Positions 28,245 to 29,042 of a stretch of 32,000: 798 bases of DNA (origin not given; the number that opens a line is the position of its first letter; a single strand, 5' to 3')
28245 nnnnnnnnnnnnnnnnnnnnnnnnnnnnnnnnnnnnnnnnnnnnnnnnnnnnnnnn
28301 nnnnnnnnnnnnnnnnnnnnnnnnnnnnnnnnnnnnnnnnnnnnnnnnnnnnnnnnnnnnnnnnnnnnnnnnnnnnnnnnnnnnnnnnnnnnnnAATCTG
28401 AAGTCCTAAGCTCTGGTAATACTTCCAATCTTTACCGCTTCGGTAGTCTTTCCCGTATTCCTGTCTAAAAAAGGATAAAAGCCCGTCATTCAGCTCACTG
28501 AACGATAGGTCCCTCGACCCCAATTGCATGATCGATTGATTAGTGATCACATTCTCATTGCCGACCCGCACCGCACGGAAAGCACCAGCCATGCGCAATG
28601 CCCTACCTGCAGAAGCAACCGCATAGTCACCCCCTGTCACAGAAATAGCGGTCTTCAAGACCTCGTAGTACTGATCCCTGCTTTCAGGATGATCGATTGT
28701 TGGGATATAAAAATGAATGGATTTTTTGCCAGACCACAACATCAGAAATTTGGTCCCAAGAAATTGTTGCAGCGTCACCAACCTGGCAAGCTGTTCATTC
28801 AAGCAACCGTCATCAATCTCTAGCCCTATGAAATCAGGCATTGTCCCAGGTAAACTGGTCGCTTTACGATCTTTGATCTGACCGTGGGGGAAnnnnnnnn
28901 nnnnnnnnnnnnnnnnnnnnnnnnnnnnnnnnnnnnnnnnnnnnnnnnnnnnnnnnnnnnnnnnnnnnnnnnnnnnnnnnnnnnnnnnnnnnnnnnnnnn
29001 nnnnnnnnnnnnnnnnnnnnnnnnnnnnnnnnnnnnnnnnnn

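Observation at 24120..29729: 1,869-aa fusion of an AEP-type primase-like domain, a P-loop NTPase and about 900 aa of unknown sequence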

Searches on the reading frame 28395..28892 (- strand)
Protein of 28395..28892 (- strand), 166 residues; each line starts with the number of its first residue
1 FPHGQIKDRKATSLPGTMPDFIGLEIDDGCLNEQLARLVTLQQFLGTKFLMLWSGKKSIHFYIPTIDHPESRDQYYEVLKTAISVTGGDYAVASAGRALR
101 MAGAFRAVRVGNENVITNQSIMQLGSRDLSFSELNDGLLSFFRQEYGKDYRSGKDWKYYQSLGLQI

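Call 57: find_homologous_proteins(query=A3, max_evalue=10)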
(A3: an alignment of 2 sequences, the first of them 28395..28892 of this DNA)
Query A3 (2 sequences): 370 candidates shared short words with the query, none scored E <= 10.

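Call 100: search_dna_similar(query=window:28395-28892:-, collection=plasmids, mode=protein, max_evalue=10, max_rows=25)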
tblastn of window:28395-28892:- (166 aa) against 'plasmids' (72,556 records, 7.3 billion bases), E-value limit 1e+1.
Records with a match: 6; places in all: 6; records where one place covers at least 80% of the query: 0.
Best place of each record, by identity: <60% 6.
By first word of the organism name: Escherichia 3; Chroococcidiopsis 1; Leptolyngbya 1; Phyllobacterium 1.
By predicted mobility (MOB-suite, as given by PLSDB): non-mobilizable 3; mobilizable 2; conjugative 1.
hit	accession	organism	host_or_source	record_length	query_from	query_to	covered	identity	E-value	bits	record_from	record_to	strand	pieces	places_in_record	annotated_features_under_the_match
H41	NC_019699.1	Chroococcidiopsis thermalis PCC 7203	-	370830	22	138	70%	26.3%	8e-2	40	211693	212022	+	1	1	DUF3987 domain-containing protein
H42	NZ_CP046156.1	Leptolyngbya sp. BL0902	cell culture,open pond on an algae farm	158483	25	113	54%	34.4%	6e-4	46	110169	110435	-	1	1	hypothetical protein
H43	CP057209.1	Escherichia coli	culture,Pooled sheep faecal samples ...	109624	31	88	35%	31.0%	9e+0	34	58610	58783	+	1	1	tssC: type VI secretion system contractile sheath large subunit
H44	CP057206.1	Escherichia coli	culture,Pooled sheep faecal samples ...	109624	31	88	35%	31.0%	9e+0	34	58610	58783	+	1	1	tssC: type VI secretion system contractile sheath large subunit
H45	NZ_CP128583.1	Escherichia coli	whole organism,farm environment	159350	31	88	35%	31.0%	9e+0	34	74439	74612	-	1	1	tssC: type VI secretion system contractile sheath large subunit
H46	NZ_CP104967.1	Phyllobacterium sp. A18/5-2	Vicia costata,cell culture,root nodule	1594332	9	42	20%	42.9%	3e+0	35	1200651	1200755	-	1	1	none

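Call 101: get_annotated_region(hit=H42, flank=6000)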
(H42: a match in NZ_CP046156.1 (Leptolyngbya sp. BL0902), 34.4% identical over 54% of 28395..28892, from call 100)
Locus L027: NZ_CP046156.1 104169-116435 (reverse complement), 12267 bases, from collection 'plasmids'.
description: Leptolyngbya sp. BL0902 plasmid unnamed1, complete sequence
organism: Leptolyngbya sp. BL0902 (NCBI taxid 1115757)
taxonomy: Bacteria; Cyanobacteriota; Cyanophyceae; Leptolyngbyales; Leptolyngbyaceae; Leptolyngbya; Leptolyngbya sp. BL0902
host: -; source: cell culture,open pond on an algae farm; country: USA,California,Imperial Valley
typing (MOB-suite, as given by PLSDB): non-mobilizable
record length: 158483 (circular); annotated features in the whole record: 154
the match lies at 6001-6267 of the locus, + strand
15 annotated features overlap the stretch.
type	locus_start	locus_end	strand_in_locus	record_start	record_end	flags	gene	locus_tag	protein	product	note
CDS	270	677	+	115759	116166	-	-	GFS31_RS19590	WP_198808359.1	hypothetical protein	-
CDS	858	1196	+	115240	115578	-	-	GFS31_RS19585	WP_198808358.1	hypothetical protein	-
CDS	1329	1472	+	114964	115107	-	-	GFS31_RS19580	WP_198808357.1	hypothetical protein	-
CDS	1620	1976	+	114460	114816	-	-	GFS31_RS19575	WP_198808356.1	hypothetical protein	-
CDS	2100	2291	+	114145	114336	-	-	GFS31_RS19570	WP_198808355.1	hypothetical protein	-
CDS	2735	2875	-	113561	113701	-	-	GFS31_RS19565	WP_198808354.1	hypothetical protein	-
CDS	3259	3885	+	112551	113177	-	-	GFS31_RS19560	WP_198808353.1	hypothetical protein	-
CDS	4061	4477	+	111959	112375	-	-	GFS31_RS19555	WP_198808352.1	hypothetical protein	-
CDS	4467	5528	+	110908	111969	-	-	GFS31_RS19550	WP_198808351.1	relaxase/mobilization nuclease domain-containing protein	-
CDS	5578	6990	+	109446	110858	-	-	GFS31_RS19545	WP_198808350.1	hypothetical protein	-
CDS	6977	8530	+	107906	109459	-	-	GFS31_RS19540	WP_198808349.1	DEAD/DEAH box helicase family protein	-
CDS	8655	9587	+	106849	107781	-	-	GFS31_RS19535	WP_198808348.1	DUF3560 domain-containing protein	-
CDS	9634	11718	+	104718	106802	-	recG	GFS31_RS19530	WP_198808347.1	ATP-dependent DNA helicase RecG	GO:0006310 - DNA recombination [Evidence IEA]; GO:0006281 - DNA repair [Evidence IEA]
CDS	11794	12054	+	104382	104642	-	-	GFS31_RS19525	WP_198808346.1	hypothetical protein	-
CDS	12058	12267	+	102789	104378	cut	-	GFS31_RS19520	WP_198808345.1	hypothetical protein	-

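Call 102: get_annotated_region(hit=H41, flank=6000)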
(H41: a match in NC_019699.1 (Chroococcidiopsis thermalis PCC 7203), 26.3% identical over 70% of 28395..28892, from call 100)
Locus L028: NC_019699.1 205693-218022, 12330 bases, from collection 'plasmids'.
description: Chroococcidiopsis thermalis PCC 7203 plasmid pCHRO.01, complete sequence
organism: Chroococcidiopsis thermalis PCC 7203 (NCBI taxid 251229)
taxonomy: Bacteria; Cyanobacteriota; Cyanophyceae; Chroococcidiopsidales; Chroococcidiopsidaceae; Chroococcidiopsis; Chroococcidiopsis thermalis; Chroococcidiopsis thermalis PCC 7203
host: -; source: -; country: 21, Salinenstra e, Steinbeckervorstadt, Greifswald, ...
typing (MOB-suite, as given by PLSDB): conjugative; relaxase MOBP; mating-pair formation MPF_T
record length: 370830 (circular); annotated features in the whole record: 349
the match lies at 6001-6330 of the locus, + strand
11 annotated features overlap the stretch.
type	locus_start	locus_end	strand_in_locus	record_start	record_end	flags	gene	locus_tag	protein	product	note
CDS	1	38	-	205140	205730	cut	-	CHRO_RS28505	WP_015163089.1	DUF6753 family protein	-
CDS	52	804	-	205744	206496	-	-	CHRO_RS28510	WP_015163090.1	hypothetical protein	-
CDS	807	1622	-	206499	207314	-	-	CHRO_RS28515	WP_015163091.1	hypothetical protein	-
CDS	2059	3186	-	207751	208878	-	-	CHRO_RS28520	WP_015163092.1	hypothetical protein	-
CDS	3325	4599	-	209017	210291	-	iscB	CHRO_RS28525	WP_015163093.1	RNA-guided endonuclease IscB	-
CDS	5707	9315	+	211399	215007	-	-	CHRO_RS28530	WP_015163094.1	DUF3987 domain-containing protein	-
CDS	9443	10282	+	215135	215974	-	-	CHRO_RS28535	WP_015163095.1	hypothetical protein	-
CDS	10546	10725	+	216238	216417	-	-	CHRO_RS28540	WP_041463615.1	hypothetical protein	-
CDS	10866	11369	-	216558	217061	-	-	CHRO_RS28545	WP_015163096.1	isoprenylcysteine carboxylmethyltransferase family protein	-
CDS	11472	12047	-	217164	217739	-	-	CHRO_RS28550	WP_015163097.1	Uma2 family endonuclease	-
CDS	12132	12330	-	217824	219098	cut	iscB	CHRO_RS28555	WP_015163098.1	RNA-guided endonuclease IscB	-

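Call 103: search_protein_families(library=pfam, proteins=[L027:5578-6990:+, L027:6977-8530:+, L028:5707-9315:+, L027:4467-5528:+, L027:8655-9587:+], max_evalue=1)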
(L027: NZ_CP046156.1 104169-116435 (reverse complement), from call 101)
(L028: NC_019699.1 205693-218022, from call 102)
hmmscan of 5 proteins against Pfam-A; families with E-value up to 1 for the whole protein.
L027:5578-6990:+ (470 aa): 1 family
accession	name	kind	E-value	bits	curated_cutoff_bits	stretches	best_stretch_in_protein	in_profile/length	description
PF22548.2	AEP-TOTE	-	0.072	13.1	27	1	134-187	85-138/230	TOTE conflict system, Archaeo-Eukaryotic Primase domain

L027:6977-8530:+ (517 aa): 8 families
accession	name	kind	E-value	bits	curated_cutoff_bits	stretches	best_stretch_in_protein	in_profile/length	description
PF04851.21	ResIII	-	3e-22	79.7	22.5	1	1-149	2-164/164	Type III restriction enzyme, res subunit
PF00271.37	Helicase_C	-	7.9e-12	45.8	23.5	1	222-324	8-109/110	Helicase conserved C-terminal domain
PF00270.35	DEAD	-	1.6e-05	25.2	26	1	18-146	8-159/167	DEAD/DEAH box helicase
PF18766.7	SWI2_SNF2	-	0.00049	20.3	26.7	1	31-154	27-162/221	SWI2/SNF2 ATPase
PF12773.13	DZR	-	0.037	14.6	27.3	1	366-389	21-44/45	Double zinc ribbon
PF01783.29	Ribosomal_L32p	-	0.053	14.2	21.3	1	368-390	25-46/56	Ribosomal L32p protein family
PF18551.6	TackOD1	-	0.25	11.3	32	1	368-390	73-95/188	Thaumarchaeal output domain 1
PF22679.2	T1R_D3-like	-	0.27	12.1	27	1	275-338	95-156/158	Type I restriction enzyme subunit R domain 3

L028:5707-9315:+ (1202 aa): 3 families
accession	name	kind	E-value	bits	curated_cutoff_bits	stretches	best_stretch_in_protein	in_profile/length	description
PF13148.11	DUF3987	-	1.4e-32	113.8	27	2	574-816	117-360/364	Protein of unknown function (DUF3987)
PF08708.16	PriCT_1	-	0.032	14.3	21.1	1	267-334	6-65/67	Primase C terminal 1 (PriCT-1)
PF14317.12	YcxB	-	0.23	11.7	23.3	1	63-86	16-39/61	YcxB-like protein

L027:4467-5528:+ (353 aa): 1 family
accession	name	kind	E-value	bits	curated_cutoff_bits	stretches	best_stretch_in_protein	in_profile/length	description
PF03432.20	Relaxase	-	1.8e-29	103.1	24.6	1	24-144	10-132/132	MobA/VirD2-like, nuclease domain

L027:8655-9587:+ (310 aa): 2 families
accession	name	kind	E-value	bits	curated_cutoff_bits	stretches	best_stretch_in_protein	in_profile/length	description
PF12083.13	DUF3560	-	4.4e-20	72.5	27.2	1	94-203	4-114/124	Domain of unknown function (DUF3560)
PF08148.17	DSHCT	-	0.023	14.9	22.7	1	186-261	60-140/172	DSHCT (NUC185) domain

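Call 106: search_dna_similar(query=L027:5578-6990:+, collection=plasmids, mode=protein, max_evalue=0.001, max_rows=40)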
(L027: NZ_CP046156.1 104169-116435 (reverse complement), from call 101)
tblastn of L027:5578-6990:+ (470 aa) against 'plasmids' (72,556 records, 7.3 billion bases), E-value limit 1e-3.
Records with a match: 34; places in all: 35; records where one place covers at least 80% of the query: 6.
Best place of each record, by identity: >=99% 1; <60% 33.
By first word of the organism name: Nostoc 10; Planktothrix 5; Tolypothrix 3; Chroococcidiopsis 2; Gloeocapsa 2; Leptolyngbya 1; Anabaena 1; Fischerella 1; Cylindrospermopsis 1; Crocosphaera 1; and 7 more.
By predicted mobility (MOB-suite, as given by PLSDB): non-mobilizable 17; conjugative 9; mobilizable 8.
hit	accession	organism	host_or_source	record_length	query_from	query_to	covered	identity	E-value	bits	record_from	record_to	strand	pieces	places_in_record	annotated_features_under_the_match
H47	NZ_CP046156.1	Leptolyngbya sp. BL0902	cell culture,open pond on an algae farm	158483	1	470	100%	100.0%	0e+0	934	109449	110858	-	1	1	hypothetical protein | DEAD/DEAH box helicase family protein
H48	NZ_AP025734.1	Nostoc cf. commune SO-36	-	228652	17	425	87%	46.3%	2e-106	354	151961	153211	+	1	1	hypothetical protein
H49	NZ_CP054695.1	Nostoc edaphicum CCNP1411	-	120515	17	425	87%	46.2%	2e-108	360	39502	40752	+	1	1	hypothetical protein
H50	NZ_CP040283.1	Nostoc sp. C057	Phaeoceros,pure culture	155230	17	425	87%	46.2%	4e-107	356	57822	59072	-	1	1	hypothetical protein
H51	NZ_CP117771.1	Nostoc sp. UHCC 0926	whole organism,lichen surface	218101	17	425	87%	45.8%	1e-105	352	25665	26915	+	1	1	hypothetical protein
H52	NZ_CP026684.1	Nostoc sp. 'Peltigera membranacea cyanobiont' N6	Lichen thallus,Peltigera membranacea ...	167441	17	425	87%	44.8%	1e-102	343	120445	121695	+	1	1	hypothetical protein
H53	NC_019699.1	Chroococcidiopsis thermalis PCC 7203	-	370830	104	448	73%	26.7%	5e-24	113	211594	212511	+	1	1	DUF3987 domain-containing protein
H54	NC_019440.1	Anabaena sp. 90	-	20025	102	455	75%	25.7%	2e-17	93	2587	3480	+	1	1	DUF3987 domain-containing protein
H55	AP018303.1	Fischerella sp. NIES-4106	-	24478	24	294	58%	30.8%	1e-29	130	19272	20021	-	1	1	hypothetical protein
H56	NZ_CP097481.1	Chroococcidiopsis sp. CCNUC1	cell culture,soil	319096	104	448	73%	24.1%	7e-18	94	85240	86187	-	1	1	DUF3987 domain-containing protein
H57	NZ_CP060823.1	Cylindrospermopsis curvispora GIHE-G1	Water for algae observation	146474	15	274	55%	30.8%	1e-26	121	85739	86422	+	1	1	hypothetical protein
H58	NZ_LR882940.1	Planktothrix agardhii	-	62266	104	454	75%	22.7%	4e-9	67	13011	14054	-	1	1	hypothetical protein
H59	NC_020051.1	Gloeocapsa sp. PCC 7428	-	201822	103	446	51%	33.1%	2e-13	138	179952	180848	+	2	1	DUF3987 domain-containing protein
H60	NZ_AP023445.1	Nostoc sp. MS1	-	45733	107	425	39%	36.5%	2e-10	123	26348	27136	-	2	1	hypothetical protein (x2)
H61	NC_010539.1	Crocosphaera subtropica ATCC 51142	-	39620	103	390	61%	23.1%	8e-8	62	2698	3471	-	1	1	DUF3987 domain-containing protein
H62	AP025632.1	Annamia dubia NIES-4383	-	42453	102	273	37%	28.6%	8e-10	69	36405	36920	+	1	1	hypothetical protein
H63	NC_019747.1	Gloeocapsa sp. PCC 7428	-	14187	101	256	33%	31.4%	1e-8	66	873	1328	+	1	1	hypothetical protein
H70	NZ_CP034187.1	Deinococcus psychrotolerans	whole organism,R2A medium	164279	116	233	25%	30.6%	6e-4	50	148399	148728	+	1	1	phage/plasmid primase, P4 family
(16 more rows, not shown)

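Call 107: get_annotated_region(hit=H48, flank=3)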
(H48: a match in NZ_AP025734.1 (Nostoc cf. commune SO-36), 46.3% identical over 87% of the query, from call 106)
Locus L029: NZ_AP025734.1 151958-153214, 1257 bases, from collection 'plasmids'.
description: Nostoc cf. commune SO-36 plasmid pANSO36B, complete sequence
organism: Nostoc cf. commune SO-36 (NCBI taxid 449208)
taxonomy: Bacteria; Cyanobacteriota; Cyanophyceae; Nostocales; Nostocaceae; Nostoc; Nostoc commune; Nostoc cf. commune SO-36
host: -; source: -; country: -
typing (MOB-suite, as given by PLSDB): conjugative; relaxase MOBP; mating-pair formation MPF_T
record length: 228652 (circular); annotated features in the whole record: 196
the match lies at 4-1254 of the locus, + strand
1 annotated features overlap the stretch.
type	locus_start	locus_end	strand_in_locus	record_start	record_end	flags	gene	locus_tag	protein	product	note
CDS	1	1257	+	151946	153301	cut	-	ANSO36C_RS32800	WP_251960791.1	hypothetical protein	-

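Call 108: get_annotated_region(hit=H54, flank=3)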
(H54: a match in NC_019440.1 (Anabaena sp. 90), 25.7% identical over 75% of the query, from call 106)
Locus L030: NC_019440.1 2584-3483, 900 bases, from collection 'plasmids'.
description: Anabaena sp. 90 plasmid pANA03, complete sequence
organism: Anabaena sp. 90 (NCBI taxid 46234)
taxonomy: Bacteria; Cyanobacteriota; Cyanophyceae; Nostocales; Nostocaceae; Anabaena; Anabaena sp. 90
host: -; source: -; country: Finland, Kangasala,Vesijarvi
typing (MOB-suite, as given by PLSDB): non-mobilizable
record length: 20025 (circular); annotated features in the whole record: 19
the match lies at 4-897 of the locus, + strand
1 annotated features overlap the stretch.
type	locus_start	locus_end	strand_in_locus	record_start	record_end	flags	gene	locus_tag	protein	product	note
CDS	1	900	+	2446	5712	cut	-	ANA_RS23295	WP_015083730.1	DUF3987 domain-containing protein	-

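Call 109: get_annotated_region(hit=H55, flank=3)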
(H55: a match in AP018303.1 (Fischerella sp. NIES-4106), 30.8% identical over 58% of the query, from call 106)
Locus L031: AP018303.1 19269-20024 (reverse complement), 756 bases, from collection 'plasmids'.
description: Fischerella sp. NIES-4106 plasmid plasmid5 DNA, complete genome
organism: Fischerella sp. NIES-4106 (NCBI taxid 2005456)
taxonomy: Bacteria; Cyanobacteriota; Cyanophyceae; Nostocales; Hapalosiphonaceae; Fischerella; Fischerella sp. NIES-4106
host: -; source: -; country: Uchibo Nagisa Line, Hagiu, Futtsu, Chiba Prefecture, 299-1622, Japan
typing (MOB-suite, as given by PLSDB): non-mobilizable
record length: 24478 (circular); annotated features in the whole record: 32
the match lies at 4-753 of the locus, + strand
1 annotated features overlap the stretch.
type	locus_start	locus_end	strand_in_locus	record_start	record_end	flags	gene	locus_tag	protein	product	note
CDS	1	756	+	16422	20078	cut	-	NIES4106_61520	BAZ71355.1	hypothetical protein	-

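Call 110: get_annotated_region(hit=H57, flank=3)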
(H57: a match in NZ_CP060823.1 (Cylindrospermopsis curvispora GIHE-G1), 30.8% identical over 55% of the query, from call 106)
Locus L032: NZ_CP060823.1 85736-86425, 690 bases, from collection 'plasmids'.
description: Cylindrospermopsis curvispora GIHE-G1 plasmid p-r.curvispora1, complete sequence
organism: Cylindrospermopsis curvispora GIHE-G1 (NCBI taxid 2666332)
taxonomy: Bacteria; Cyanobacteriota; Cyanophyceae; Nostocales; Aphanizomenonaceae; Cylindrospermopsis; Cylindrospermopsis curvispora; Cylindrospermopsis curvispora GIHE-G1
host: -; source: Water for algae observation; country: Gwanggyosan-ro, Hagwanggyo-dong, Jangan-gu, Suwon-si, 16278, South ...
typing (MOB-suite, as given by PLSDB): non-mobilizable
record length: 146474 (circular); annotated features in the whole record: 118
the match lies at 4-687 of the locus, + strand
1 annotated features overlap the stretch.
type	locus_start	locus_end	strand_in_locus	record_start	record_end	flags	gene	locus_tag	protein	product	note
CDS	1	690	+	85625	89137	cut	-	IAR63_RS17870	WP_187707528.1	hypothetical protein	-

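Call 111: get_annotated_region(hit=H58, flank=3)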
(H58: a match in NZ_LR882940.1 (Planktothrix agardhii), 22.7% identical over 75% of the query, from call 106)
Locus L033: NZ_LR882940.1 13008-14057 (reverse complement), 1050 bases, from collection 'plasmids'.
description: Planktothrix agardhii strain No.2A plasmid p2
organism: Planktothrix agardhii (NCBI taxid 1160)
taxonomy: Bacteria; Cyanobacteriota; Cyanophyceae; Oscillatoriales; Microcoleaceae; Planktothrix; Planktothrix agardhii
host: -; source: -; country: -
typing (MOB-suite, as given by PLSDB): non-mobilizable
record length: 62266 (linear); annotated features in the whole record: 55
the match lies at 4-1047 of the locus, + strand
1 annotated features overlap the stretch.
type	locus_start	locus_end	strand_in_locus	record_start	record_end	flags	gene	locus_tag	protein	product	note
CDS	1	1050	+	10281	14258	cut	-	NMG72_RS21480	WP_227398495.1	hypothetical protein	-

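Call 112: get_annotated_region(hit=H61, flank=3)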
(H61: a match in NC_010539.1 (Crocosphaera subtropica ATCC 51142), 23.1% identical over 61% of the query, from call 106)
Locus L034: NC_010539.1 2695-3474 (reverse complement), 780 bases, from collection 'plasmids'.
description: Crocosphaera subtropica ATCC 51142 plasmid A, complete sequence
organism: Crocosphaera subtropica ATCC 51142 (NCBI taxid 43989)
taxonomy: Bacteria; Cyanobacteriota; Cyanophyceae; Chroococcales; Aphanothecaceae; Crocosphaera; Crocosphaera subtropica; Crocosphaera subtropica ATCC 51142
host: -; source: -; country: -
typing (MOB-suite, as given by PLSDB): non-mobilizable; replicon rep_cluster_118
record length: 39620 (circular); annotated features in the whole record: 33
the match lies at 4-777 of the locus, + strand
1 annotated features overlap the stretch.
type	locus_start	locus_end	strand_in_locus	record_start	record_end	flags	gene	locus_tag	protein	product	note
CDS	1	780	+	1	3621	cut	-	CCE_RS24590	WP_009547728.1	DUF3987 domain-containing protein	-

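Call 113: get_annotated_region(hit=H70, flank=150)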
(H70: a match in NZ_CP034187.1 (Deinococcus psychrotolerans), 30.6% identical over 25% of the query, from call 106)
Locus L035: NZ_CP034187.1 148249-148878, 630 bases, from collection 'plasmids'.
description: Deinococcus psychrotolerans strain S14-83 plasmid unnamed3, complete sequence
organism: Deinococcus psychrotolerans (NCBI taxid 2489213)
taxonomy: Bacteria; Deinococcota; Deinococci; Deinococcales; Deinococcaceae; Deinococcus; Deinococcus psychrotolerans
host: -; source: whole organism,R2A medium; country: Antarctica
typing (MOB-suite, as given by PLSDB): non-mobilizable
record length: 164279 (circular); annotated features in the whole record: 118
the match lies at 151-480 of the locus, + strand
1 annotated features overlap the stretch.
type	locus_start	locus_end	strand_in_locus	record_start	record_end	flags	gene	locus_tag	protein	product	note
CDS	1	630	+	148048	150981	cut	-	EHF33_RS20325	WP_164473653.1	phage/plasmid primase, P4 family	GO:0006260 - DNA replication [Evidence IEA]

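Call 114: get_annotated_region(hit=H62, flank=3)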
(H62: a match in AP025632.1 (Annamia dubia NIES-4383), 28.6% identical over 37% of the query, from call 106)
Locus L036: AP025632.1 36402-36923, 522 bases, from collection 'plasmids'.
description: Annamia dubia NIES-4383 plasmid pANN4383.02 DNA, complete sequence
organism: Annamia dubia NIES-4383 (NCBI taxid 2759045)
taxonomy: Bacteria; Cyanobacteriota; Cyanophyceae; Chroococcales; Geminocystaceae; Annamia; Annamia dubia; Annamia dubia NIES-4383
host: -; source: -; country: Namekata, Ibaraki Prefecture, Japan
typing (MOB-suite, as given by PLSDB): non-mobilizable
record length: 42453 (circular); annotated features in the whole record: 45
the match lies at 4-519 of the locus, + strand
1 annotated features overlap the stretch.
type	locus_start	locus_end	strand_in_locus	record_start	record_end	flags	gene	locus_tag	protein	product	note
CDS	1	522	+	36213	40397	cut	-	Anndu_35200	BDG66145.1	hypothetical protein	-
